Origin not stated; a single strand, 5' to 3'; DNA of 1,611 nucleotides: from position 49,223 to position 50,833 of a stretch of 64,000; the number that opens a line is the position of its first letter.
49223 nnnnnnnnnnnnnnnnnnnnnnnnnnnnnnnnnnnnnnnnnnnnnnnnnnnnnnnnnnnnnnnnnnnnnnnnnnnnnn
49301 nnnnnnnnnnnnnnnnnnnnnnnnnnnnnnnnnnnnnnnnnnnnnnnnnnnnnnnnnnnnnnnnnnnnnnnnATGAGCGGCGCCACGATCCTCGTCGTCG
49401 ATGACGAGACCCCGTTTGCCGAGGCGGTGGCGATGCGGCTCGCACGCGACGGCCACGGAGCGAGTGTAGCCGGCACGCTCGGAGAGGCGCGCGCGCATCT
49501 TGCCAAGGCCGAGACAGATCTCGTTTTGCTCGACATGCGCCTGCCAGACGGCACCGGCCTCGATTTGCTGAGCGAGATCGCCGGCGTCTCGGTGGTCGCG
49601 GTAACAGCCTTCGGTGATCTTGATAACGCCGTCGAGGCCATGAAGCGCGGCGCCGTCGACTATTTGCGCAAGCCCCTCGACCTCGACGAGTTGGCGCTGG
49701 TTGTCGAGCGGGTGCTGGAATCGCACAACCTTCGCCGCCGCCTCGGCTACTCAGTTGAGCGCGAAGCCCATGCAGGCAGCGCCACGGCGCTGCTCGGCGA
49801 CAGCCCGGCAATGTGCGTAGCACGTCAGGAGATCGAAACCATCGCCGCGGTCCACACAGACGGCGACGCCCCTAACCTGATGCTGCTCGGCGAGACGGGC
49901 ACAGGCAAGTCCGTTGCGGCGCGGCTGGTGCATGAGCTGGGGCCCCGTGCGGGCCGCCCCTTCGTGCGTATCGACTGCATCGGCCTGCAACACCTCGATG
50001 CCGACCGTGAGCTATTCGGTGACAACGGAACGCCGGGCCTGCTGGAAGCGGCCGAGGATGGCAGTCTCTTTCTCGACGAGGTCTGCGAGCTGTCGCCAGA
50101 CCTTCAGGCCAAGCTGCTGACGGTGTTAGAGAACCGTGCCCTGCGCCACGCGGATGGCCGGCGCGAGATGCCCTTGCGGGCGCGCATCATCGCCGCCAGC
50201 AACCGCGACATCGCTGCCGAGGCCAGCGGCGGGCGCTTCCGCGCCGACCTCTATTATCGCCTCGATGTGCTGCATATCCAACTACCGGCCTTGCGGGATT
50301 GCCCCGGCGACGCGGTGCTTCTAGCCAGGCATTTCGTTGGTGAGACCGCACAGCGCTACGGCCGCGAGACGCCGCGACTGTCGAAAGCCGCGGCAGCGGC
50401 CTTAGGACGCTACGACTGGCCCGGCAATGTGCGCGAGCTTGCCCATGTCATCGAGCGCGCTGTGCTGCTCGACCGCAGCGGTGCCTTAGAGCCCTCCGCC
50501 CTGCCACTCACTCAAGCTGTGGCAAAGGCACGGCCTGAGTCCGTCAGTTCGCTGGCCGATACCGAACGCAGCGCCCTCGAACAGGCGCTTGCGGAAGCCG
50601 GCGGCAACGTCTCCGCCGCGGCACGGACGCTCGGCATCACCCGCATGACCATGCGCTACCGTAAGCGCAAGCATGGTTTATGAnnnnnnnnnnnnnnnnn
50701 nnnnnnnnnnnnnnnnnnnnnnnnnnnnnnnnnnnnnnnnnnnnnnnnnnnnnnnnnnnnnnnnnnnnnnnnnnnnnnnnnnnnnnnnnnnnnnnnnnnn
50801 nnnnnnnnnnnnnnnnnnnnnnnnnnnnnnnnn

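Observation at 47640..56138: Two-component system with a GAFTGA-less NtrC-family regulator immediately upstream of a TonB-dependent receptor, ExbB, two ExbD paralogues and TonB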

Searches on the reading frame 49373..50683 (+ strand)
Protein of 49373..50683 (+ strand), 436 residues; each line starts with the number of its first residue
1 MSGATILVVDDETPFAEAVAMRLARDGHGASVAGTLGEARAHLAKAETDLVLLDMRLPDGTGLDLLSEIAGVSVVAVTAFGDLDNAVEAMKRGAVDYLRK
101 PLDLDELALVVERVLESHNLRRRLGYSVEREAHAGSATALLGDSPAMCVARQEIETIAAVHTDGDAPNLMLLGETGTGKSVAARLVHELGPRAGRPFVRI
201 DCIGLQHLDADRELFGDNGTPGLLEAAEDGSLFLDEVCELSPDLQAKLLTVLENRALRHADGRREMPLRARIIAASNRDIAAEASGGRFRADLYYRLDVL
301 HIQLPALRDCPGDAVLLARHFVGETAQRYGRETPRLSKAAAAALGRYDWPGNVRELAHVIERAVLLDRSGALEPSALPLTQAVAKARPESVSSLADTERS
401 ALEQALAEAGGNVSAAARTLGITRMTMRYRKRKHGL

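Call 3: search_protein_families(library=pfam, proteins=[window:49373-50683:+], max_evalue=0.01)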
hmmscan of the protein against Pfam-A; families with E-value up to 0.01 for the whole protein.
window:49373-50683:+ (436 aa): 13 families
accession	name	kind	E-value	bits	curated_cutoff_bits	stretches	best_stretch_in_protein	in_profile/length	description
PF00158.32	Sigma54_activat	-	3.2e-36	125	20.2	1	141-303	2-168/168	Sigma-54 interaction domain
PF00072.30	Response_reg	-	1.3e-20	74.1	30.2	1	6-110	1-109/111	Response regulator receiver domain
PF25601.1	AAA_lid_14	-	1.3e-19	70.2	27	1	312-383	5-76/87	AAA+ ATPase lid domain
PF14532.12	Sigma54_activ_2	-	8.9e-17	62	25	1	141-307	1-138/138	Sigma-54 interaction domain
PF02954.25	HTH_8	-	5.3e-13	48.9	22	1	393-430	1-38/42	Bacterial regulatory protein, Fis family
PF07728.20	AAA_5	-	1.7e-08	35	22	1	228-278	66-123/139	AAA domain (dynein-related subfamily)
PF01078.27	Mg_chelatase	-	1.6e-07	31.4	20.3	1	217-278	95-158/207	Magnesium chelatase, subunit ChlI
PF07724.20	AAA_2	-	9e-06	26.3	27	1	168-282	5-129/166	AAA domain (Cdc48 subfamily)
PF13191.12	AAA_16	-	0.00016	22.6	32.6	1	154-257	9-125/167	AAA ATPase domain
PF20030.5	bpMoxR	-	0.0003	20.4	27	1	221-278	92-146/205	MoxR domain in the MoxR-vWA-beta-propeller ternary systems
PF13556.12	HTH_30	-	0.00046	20.4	27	1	405-430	7-32/59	PucR C-terminal helix-turn-helix domain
PF00004.35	AAA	-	0.0016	19.3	21.2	1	169-289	1-123/131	ATPase family associated with various cellular activities (AAA)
PF13401.12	AAA_22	-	0.0017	19.1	27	1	166-206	5-45/130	AAA domain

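Call 4: search_protein_families(library=ncbifam, proteins=[window:49373-50683:+], max_evalue=0.001)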
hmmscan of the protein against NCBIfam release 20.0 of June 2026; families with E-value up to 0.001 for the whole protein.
window:49373-50683:+ (436 aa): 94 families (the best 25 are shown)
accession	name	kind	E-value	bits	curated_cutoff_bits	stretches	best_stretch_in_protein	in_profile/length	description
TIGR02915.1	PEP_resp_reg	equivalog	5.3e-82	276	502.6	1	6-434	1-442/445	PEP-CTERM-box response regulator transcription factor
NF008469.0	PRK11361.1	equivalog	2.2e-81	273.9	714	1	4-435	5-455/461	acetoacetate metabolism transcriptional regulator AtoC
NF051870.1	NAssimRespRegNtrX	equivalog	3.5e-80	270.1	600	1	5-429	3-445/452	nitrogen assimilation response regulator NtrX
TIGR01818.1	ntrC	equivalog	4.9e-72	243.2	558.6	1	6-383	1-383/463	nitrogen regulation protein NR(I)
NF007689.0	PRK10365.1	equivalog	8.7e-72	242.3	760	1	5-427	7-435/441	sigma-54-dependent response regulator transcription factor ZraR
NF041946.1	LuxO_transreg_Vib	equivalog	4.7e-69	233.3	800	1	31-378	24-377/463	quorum-sensing sigma-54 dependent transcriptional regulator LuxO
NF011695.0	PRK15115.1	equivalog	1.6e-63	215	763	1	3-427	6-429/445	two-component system response regulator GlrR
NF003451.0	PRK05022.1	equivalog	5.6e-63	213.4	476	1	115-428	168-502/512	nitric oxide reductase transcriptional regulator NorR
TIGR01817.1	nifA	equivalog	7.9e-62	209.7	528.85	1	112-382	172-443/534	nif-specific transcriptional activator NifA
NF038308.1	RNA_repair_RtcR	equivalog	1.9e-59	201.9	650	1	83-404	123-458/530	RNA repair transcriptional activator RtcR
NF050807.1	TransRegFlbDCaul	equivalog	7.3e-59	199.8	750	2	164-426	140-411/454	sigma-54-dependent transcriptional regulator FlbD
NF008176.1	PRK10923.1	equivalog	1.6e-57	195.2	620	1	4-360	4-364/469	nitrogen regulation protein NR(I)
NF041552.1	TF_PrdR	equivalog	7.7e-57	192.9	795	1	129-430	259-572/577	sigma-54 dependent transcriptional regulator PrdR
TIGR02329.1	propionate_PrpR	equivalog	2.1e-54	185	499.2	1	137-429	211-522/526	propionate catabolism operon regulatory protein PrpR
NF049963.1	RespRegFlgRCampy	domain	7e-54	183.3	750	1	45-429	42-422/429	fla regulon two-component system response regulator FlgR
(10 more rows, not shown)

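Call 11: find_homologous_proteins(query=window:49373-50683:+, max_evalue=1e-20)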
Query window:49373-50683:+ (436 aa): 7701 proteins with E <= 1e-20 among 8000 candidates; the best 120 are listed.
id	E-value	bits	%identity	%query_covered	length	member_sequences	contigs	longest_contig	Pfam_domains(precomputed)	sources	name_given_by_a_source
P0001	2.3e-270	915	98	100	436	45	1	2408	PF00158.33,PF25601.2,PF02954.26,PF14532.13,PF07728.21,PF00072.31,PF01078.28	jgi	jgi:DNA-binding NtrC family response regulator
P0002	6.6e-225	765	84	100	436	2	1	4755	PF00158.33,PF25601.2,PF02954.26,PF14532.13,PF07728.21,PF00072.31,PF01078.28,PF13556.13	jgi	-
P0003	6.4e-219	745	81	100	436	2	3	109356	PF00158.33,PF07724.21,PF25601.2,PF02954.26,PF14532.13,PF07728.21,PF00072.31,PF01078.28,PF13556.13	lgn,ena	-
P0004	2.1e-217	740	83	100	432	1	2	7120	PF00158.33,PF25601.2,PF02954.26,PF14532.13,PF07728.21,PF00072.31,PF01078.28,PF13556.13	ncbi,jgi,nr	ncbi:MAG: sigma-54 dependent transcriptional regulator [Alphaproteobacteria bacterium]|jgi:DNA-bindi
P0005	1.6e-216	737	82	100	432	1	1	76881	PF00158.33,PF25601.2,PF02954.26,PF14532.13,PF07728.21,PF00072.31,PF01078.28,PF13556.13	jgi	jgi:two-component system, NtrC family, response regulator AtoC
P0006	4.1e-162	558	83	73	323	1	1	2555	PF20030.6,PF00158.33,PF07724.21,PF14532.13,PF07728.21,PF00072.31,PF01078.28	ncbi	-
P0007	2.0e-142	493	58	99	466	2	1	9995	PF00158.33,PF25601.2,PF02954.26,PF14532.13,PF07728.21,PF00072.31,PF01078.28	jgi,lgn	jgi:DNA-binding NtrC family response regulator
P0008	2.8e-139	483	58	99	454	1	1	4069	PF00158.33,PF07724.21,PF25601.2,PF02954.26,PF14532.13,PF00072.31,PF01078.28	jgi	jgi:DNA-binding NtrC family response regulator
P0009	5.0e-136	472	56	99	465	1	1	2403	PF00158.33,PF25601.2,PF02954.26,PF14532.13,PF07728.21,PF00072.31,PF01078.28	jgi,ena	-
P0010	1.6e-135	471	55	99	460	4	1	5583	PF00158.33,PF07724.21,PF25601.2,PF02954.26,PF14532.13,PF07728.21,PF00072.31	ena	-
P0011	4.7e-135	469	55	100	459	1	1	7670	PF00158.33,PF25601.2,PF02954.26,PF14532.13,PF07728.21,PF00072.31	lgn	-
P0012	2.1e-134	467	56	100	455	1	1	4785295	PF00158.33,PF25601.2,PF02954.26,PF14532.13,PF07728.21,PF00072.31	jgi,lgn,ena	-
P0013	2.6e-134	467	56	100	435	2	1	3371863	PF00158.33,PF25601.2,PF02954.26,PF14532.13,PF07728.21,PF00072.31,PF01078.28,PF13556.13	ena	-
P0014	3.3e-134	466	55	99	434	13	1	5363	PF00158.33,PF07724.21,PF25601.2,PF02954.26,PF14532.13,PF07728.21,PF00072.31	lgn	-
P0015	4.4e-134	466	56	100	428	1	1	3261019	PF00158.33,PF07724.21,PF25601.2,PF02954.26,PF14532.13,PF07728.21,PF00072.31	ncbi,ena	-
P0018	2.6e-132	460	55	99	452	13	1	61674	PF00158.33,PF07724.21,PF25601.2,PF02954.26,PF14532.13,PF07728.21,PF00072.31,PF01078.28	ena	-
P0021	7.7e-131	455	54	100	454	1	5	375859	PF00158.33,PF07724.21,PF25601.2,PF02954.26,PF14532.13,PF07728.21,PF00072.31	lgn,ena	-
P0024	4.0e-129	449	54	100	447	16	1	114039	PF00158.33,PF25601.2,PF02954.26,PF14532.13,PF07728.21,PF00072.31,PF13191.13,PF13556.13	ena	-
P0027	1.4e-128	448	55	99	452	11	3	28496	PF00158.33,PF25601.2,PF02954.26,PF14532.13,PF07728.21,PF00072.31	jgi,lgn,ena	jgi:DNA-binding NtrC family response regulator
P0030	8.8e-128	445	55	99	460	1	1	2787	PF00158.33,PF25601.2,PF02954.26,PF14532.13,PF07728.21,PF00072.31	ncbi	-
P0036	2.9e-121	424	52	99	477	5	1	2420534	PF00158.33,PF25601.2,PF02954.26,PF14532.13,PF07728.21,PF00072.31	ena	-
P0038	5.3e-121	423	51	99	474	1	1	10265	PF00158.33,PF25601.2,PF02954.26,PF14532.13,PF00072.31,PF13556.13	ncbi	-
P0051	5.7e-117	409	52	99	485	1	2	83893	PF00158.33,PF25601.2,PF02954.26,PF14532.13,PF07728.21,PF00072.31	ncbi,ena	-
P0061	5.6e-116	406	51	99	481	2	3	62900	PF00158.33,PF25601.2,PF02954.26,PF14532.13,PF07728.21,PF00072.31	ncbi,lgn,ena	-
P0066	1.7e-115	405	49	99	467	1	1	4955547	PF00158.33,PF07724.21,PF25601.2,PF02954.26,PF14532.13,PF07728.21,PF00072.31,PF13556.13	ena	-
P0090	8.2e-115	402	48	99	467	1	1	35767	PF00158.33,PF25601.2,PF02954.26,PF14532.13,PF07728.21,PF00072.31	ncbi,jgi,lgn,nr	ncbi:MAG: sigma-54 dependent transcriptional regulator [Methylobacillus sp.]|jgi:DNA-binding NtrC fa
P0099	1.7e-114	401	49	99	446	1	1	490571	PF00158.33,PF07724.21,PF25601.2,PF02954.26,PF14532.13,PF07728.21,PF00072.31,PF13556.13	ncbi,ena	-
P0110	3.8e-114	400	49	99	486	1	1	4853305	PF00158.33,PF25601.2,PF02954.26,PF14532.13,PF07728.21,PF00072.31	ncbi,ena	-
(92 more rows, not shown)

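Call 14: find_encoding_contigs(protein=window:49373-50683:+, flank=10000, max_places=4)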
Protein window:49373-50683:+ (436 aa): 23 contigs read that carry it; 4 places shown.
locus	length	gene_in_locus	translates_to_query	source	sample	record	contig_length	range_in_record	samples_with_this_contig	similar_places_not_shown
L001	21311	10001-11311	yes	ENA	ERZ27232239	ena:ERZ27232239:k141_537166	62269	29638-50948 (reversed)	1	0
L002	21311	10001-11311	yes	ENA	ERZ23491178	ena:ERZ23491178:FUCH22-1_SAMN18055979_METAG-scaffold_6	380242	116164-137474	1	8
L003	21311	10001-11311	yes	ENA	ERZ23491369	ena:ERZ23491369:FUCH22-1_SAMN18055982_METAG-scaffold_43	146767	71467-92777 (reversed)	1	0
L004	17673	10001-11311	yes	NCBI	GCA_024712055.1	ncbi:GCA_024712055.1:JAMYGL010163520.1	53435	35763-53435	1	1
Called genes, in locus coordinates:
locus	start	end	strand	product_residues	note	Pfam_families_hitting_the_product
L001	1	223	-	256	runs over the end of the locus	PF00378:ECH_1, PF16113:ECH_2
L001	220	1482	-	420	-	PF17408:MCD_N, PF05292:MCD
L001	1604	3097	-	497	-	PF03853:YjeF_N, PF01256:Carb_kinase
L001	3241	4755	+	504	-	PF07396:Porin_O_P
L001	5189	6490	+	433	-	PF00174:Oxidored_molyb, PF03404:Mo-co_dimer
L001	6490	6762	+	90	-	-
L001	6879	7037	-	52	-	-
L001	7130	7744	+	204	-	PF17784:Sulfotransfer_4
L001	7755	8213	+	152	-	PF11578:DUF3237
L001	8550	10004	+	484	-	PF00672:HAMP, PF00512:HisKA, PF02518:HATPase_c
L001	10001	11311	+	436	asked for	PF00072:Response_reg, PF01078:Mg_chelatase (faint), PF00158:Sigma54_activat, PF14532:Sigma54_activ_2, PF07724:AAA_2 (weak), PF07728:AAA_5 (faint), PF25601:AAA_lid_14, PF02954:HTH_8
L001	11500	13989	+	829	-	PF07715:Plug (weak), PF00593:TonB_dep_Rec_b-barrel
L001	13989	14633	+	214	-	PF01618:MotA_ExbB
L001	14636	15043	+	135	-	PF02472:ExbD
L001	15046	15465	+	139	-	PF02472:ExbD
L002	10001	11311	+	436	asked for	PF00072:Response_reg, PF01078:Mg_chelatase (faint), PF00158:Sigma54_activat, PF14532:Sigma54_activ_2, PF07724:AAA_2 (weak), PF07728:AAA_5 (faint), PF25601:AAA_lid_14, PF02954:HTH_8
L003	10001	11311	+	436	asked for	PF00072:Response_reg, PF01078:Mg_chelatase (faint), PF00158:Sigma54_activat, PF14532:Sigma54_activ_2, PF07724:AAA_2 (weak), PF07728:AAA_5 (faint), PF25601:AAA_lid_14, PF02954:HTH_8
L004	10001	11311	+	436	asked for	PF00072:Response_reg, PF01078:Mg_chelatase (faint), PF00158:Sigma54_activat, PF14532:Sigma54_activ_2, PF07724:AAA_2 (weak), PF07728:AAA_5 (faint), PF25601:AAA_lid_14, PF02954:HTH_8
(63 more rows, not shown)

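Call 15: find_encoding_contigs(protein=P0003, flank=10000, max_places=3)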
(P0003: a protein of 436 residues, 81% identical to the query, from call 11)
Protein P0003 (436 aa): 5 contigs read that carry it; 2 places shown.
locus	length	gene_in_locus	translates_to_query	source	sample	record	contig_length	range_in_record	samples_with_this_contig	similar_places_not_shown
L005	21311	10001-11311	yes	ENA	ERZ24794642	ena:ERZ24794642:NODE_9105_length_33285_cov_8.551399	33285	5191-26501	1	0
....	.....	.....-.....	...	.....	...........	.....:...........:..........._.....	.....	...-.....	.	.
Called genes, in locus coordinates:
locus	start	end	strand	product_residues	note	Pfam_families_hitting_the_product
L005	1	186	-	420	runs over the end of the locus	PF17408:MCD_N, PF05292:MCD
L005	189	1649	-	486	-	PF03853:YjeF_N, PF01256:Carb_kinase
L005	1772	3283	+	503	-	PF07396:Porin_O_P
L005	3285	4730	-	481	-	PF00743:FMO-like, PF01266:DAO (faint), PF01593:Amino_oxidase (faint), PF07992:Pyr_redox_2, PF13450:NAD_binding_8, PF13454:NAD_binding_9 (faint), PF13738:Pyr_redox_3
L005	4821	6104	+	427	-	PF00174:Oxidored_molyb, PF03404:Mo-co_dimer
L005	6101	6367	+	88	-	-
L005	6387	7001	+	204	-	PF17784:Sulfotransfer_4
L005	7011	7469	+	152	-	PF11578:DUF3237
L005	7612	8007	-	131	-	PF01042:Ribonuc_L-PSP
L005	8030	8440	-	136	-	PF07045:DUF1330 (faint)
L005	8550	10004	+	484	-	PF00672:HAMP, PF00512:HisKA (weak), PF02518:HATPase_c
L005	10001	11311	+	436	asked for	PF00072:Response_reg, PF01078:Mg_chelatase (faint), PF07728:AAA_5 (faint), PF00158:Sigma54_activat, PF14532:Sigma54_activ_2, PF07724:AAA_2 (weak), PF25601:AAA_lid_14, PF02954:HTH_8, +1 more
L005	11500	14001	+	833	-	PF07715:Plug (weak), PF00593:TonB_dep_Rec_b-barrel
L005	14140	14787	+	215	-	PF01618:MotA_ExbB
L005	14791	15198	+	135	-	PF02472:ExbD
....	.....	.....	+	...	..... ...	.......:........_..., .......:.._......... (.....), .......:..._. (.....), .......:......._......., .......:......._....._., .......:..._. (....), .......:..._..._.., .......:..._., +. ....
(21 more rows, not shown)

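Call 16: find_encoding_contigs(protein=P0012, flank=10000, max_places=1)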
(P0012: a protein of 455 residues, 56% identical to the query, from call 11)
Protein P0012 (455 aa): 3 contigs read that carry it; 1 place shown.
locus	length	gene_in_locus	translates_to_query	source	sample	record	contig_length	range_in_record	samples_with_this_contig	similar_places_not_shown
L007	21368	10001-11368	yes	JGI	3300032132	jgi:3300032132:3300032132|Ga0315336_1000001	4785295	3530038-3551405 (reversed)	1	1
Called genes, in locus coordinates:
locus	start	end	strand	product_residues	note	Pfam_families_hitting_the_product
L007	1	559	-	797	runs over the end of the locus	PF00456:Transketolase_N (faint), PF17831:PDH_E1_M, PF02779:Transket_pyr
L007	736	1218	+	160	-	PF01047:MarR (weak), PF13404:HTH_AsnC-type, PF13412:HTH_24, PF22451:NirdL-like_HTH (faint), PF09339:HTH_IclR (weak), PF01037:AsnC_trans_reg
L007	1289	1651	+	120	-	PF01152:Bac_globin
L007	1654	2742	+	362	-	PF00211:Guanylate_cyc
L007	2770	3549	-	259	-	PF00378:ECH_1, PF16113:ECH_2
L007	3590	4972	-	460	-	PF17408:MCD_N, PF05292:MCD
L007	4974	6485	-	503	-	PF03853:YjeF_N, PF01256:Carb_kinase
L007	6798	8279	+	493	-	PF07396:Porin_O_P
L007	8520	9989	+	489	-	PF00672:HAMP, PF00512:HisKA, PF02518:HATPase_c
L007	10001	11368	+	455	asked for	PF00072:Response_reg, PF00158:Sigma54_activat, PF14532:Sigma54_activ_2, PF07728:AAA_5 (weak), PF25601:AAA_lid_14, PF02954:HTH_8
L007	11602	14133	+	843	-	PF07715:Plug, PF00593:TonB_dep_Rec_b-barrel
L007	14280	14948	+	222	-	PF01618:MotA_ExbB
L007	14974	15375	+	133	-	PF02472:ExbD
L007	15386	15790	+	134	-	PF02472:ExbD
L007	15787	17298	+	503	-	-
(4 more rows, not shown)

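Call 17: find_encoding_contigs(protein=P0015, flank=10000, max_places=1)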
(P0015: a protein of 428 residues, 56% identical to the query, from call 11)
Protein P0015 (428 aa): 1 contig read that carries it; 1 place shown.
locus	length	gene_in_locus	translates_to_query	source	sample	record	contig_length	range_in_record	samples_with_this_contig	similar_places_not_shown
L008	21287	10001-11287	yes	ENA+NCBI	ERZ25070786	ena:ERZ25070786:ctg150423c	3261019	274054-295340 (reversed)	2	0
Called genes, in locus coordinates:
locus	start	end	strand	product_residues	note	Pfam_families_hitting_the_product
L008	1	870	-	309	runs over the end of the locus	PF02219:MTHFR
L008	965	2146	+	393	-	PF00034:Cytochrom_C (faint), PF06537:DHOR, PF13442:Cytochrome_CBB3 (faint), PF06537:DHOR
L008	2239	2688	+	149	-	-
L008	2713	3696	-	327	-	PF00561:Abhydrolase_1, PF12146:Hydrolase_4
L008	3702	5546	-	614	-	PF00664:ABC_membrane, PF00005:ABC_tran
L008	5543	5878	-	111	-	PF01491:Frataxin_Cyay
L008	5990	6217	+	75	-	PF01197:Ribosomal_L31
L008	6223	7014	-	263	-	PF00975:Thioesterase, PF12146:Hydrolase_4, PF00561:Abhydrolase_1, PF12697:Abhydrolase_6, PF08386:Abhydrolase_4 (faint)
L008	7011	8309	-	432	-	PF01053:Cys_Met_Meta_PP, PF01041:DegT_DnrJ_EryC1 (weak)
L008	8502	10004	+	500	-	PF00512:HisKA (faint), PF02518:HATPase_c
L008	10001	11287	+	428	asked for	PF00072:Response_reg, PF00158:Sigma54_activat, PF14532:Sigma54_activ_2, PF07724:AAA_2 (weak), PF07728:AAA_5 (faint), PF25601:AAA_lid_14, PF02954:HTH_8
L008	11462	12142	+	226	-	PF01618:MotA_ExbB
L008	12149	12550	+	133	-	PF02472:ExbD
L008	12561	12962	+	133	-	PF02472:ExbD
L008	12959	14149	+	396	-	-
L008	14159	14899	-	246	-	PF21033:RMD1-3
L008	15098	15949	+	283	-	PF00106:adh_short, PF13561:adh_short_C2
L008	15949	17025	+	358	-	PF01264:Chorismate_synt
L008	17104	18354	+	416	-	PF05977:MFS_3, PF07690:MFS_1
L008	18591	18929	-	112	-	PF01850:PIN (weak)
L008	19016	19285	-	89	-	-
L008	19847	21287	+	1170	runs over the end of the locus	PF00270:DEAD (weak), PF00271:Helicase_C, PF22590:Cas3-like_C_2, PF02661:Fic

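Call 18: find_encoding_contigs(protein=P0007, flank=10000, max_places=1)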
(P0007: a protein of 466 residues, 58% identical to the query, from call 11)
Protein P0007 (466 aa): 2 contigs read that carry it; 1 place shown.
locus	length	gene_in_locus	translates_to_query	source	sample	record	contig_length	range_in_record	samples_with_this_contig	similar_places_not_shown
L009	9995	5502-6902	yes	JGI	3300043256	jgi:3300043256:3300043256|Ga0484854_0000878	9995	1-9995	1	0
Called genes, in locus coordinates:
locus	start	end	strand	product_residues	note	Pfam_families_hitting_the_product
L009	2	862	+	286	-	?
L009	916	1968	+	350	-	PF09084:NMT1 (weak)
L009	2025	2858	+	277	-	PF00528:BPD_transp_1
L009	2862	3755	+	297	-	PF00005:ABC_tran, PF13304:AAA_21 (faint)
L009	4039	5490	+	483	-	PF00672:HAMP, PF00512:HisKA, PF02518:HATPase_c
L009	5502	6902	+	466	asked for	PF00072:Response_reg, PF07728:AAA_5 (faint), PF01078:Mg_chelatase (faint), PF00158:Sigma54_activat, PF14532:Sigma54_activ_2, PF25601:AAA_lid_14, PF02954:HTH_8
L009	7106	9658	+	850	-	PF07715:Plug, PF00593:TonB_dep_Rec_b-barrel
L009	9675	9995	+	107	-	?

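Call 19: find_encoding_contigs(protein=P0036, flank=10000, max_places=1)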
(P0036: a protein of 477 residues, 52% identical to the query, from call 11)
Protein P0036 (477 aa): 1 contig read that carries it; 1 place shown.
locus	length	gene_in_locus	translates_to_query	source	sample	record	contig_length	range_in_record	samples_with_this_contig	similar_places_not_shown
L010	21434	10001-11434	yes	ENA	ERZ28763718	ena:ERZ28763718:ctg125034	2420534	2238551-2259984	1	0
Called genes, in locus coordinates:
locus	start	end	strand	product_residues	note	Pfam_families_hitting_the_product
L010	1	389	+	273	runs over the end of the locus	-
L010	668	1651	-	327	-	-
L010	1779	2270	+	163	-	-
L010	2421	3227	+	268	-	PF01618:MotA_ExbB (weak)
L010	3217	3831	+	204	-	-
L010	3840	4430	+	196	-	-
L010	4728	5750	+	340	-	PF09084:NMT1, PF13379:NMT1_2 (weak)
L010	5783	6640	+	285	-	PF00528:BPD_transp_1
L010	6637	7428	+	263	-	PF00005:ABC_tran, PF13304:AAA_21 (faint)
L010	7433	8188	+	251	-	PF00005:ABC_tran, PF13304:AAA_21 (faint)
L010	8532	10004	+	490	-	PF00672:HAMP, PF00512:HisKA (weak), PF02518:HATPase_c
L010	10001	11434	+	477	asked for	PF00072:Response_reg, PF00158:Sigma54_activat, PF14532:Sigma54_activ_2, PF07728:AAA_5, PF25601:AAA_lid_14, PF02954:HTH_8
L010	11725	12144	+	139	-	-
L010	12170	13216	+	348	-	-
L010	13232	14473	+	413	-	PF13458:Peripla_BP_6 (weak)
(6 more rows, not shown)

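Call 20: find_encoding_contigs(protein=P0066, flank=10000, max_places=1)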
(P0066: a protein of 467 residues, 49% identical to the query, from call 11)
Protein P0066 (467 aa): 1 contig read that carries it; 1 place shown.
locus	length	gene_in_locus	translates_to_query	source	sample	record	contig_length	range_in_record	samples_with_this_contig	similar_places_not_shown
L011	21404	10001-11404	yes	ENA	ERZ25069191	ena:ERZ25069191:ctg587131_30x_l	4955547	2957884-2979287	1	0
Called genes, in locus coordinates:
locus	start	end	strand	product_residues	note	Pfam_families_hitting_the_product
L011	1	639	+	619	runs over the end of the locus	PF00890:FAD_binding_2 (faint), PF01266:DAO (faint), PF13450:NAD_binding_8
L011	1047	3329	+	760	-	PF07715:Plug, PF00593:TonB_dep_Rec_b-barrel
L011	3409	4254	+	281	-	PF02535:Zip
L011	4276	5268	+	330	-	PF01545:Cation_efflux, PF16916:ZT_dimer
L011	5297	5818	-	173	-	-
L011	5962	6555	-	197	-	-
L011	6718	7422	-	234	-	PF01618:MotA_ExbB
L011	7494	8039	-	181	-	PF03734:YkuD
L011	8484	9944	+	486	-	PF00672:HAMP, PF00512:HisKA, PF02518:HATPase_c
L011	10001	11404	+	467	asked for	PF00072:Response_reg, PF00158:Sigma54_activat, PF14532:Sigma54_activ_2, PF13556:HTH_30 (faint), PF07724:AAA_2 (weak), PF07728:AAA_5 (weak), PF25601:AAA_lid_14, PF02954:HTH_8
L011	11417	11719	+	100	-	PF06844:DUF1244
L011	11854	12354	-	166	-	PF12802:MarR_2, PF01047:MarR, PF13601:HTH_34 (weak)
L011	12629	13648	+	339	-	PF00497:SBP_bac_3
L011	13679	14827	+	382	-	PF00528:BPD_transp_1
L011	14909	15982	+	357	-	PF00528:BPD_transp_1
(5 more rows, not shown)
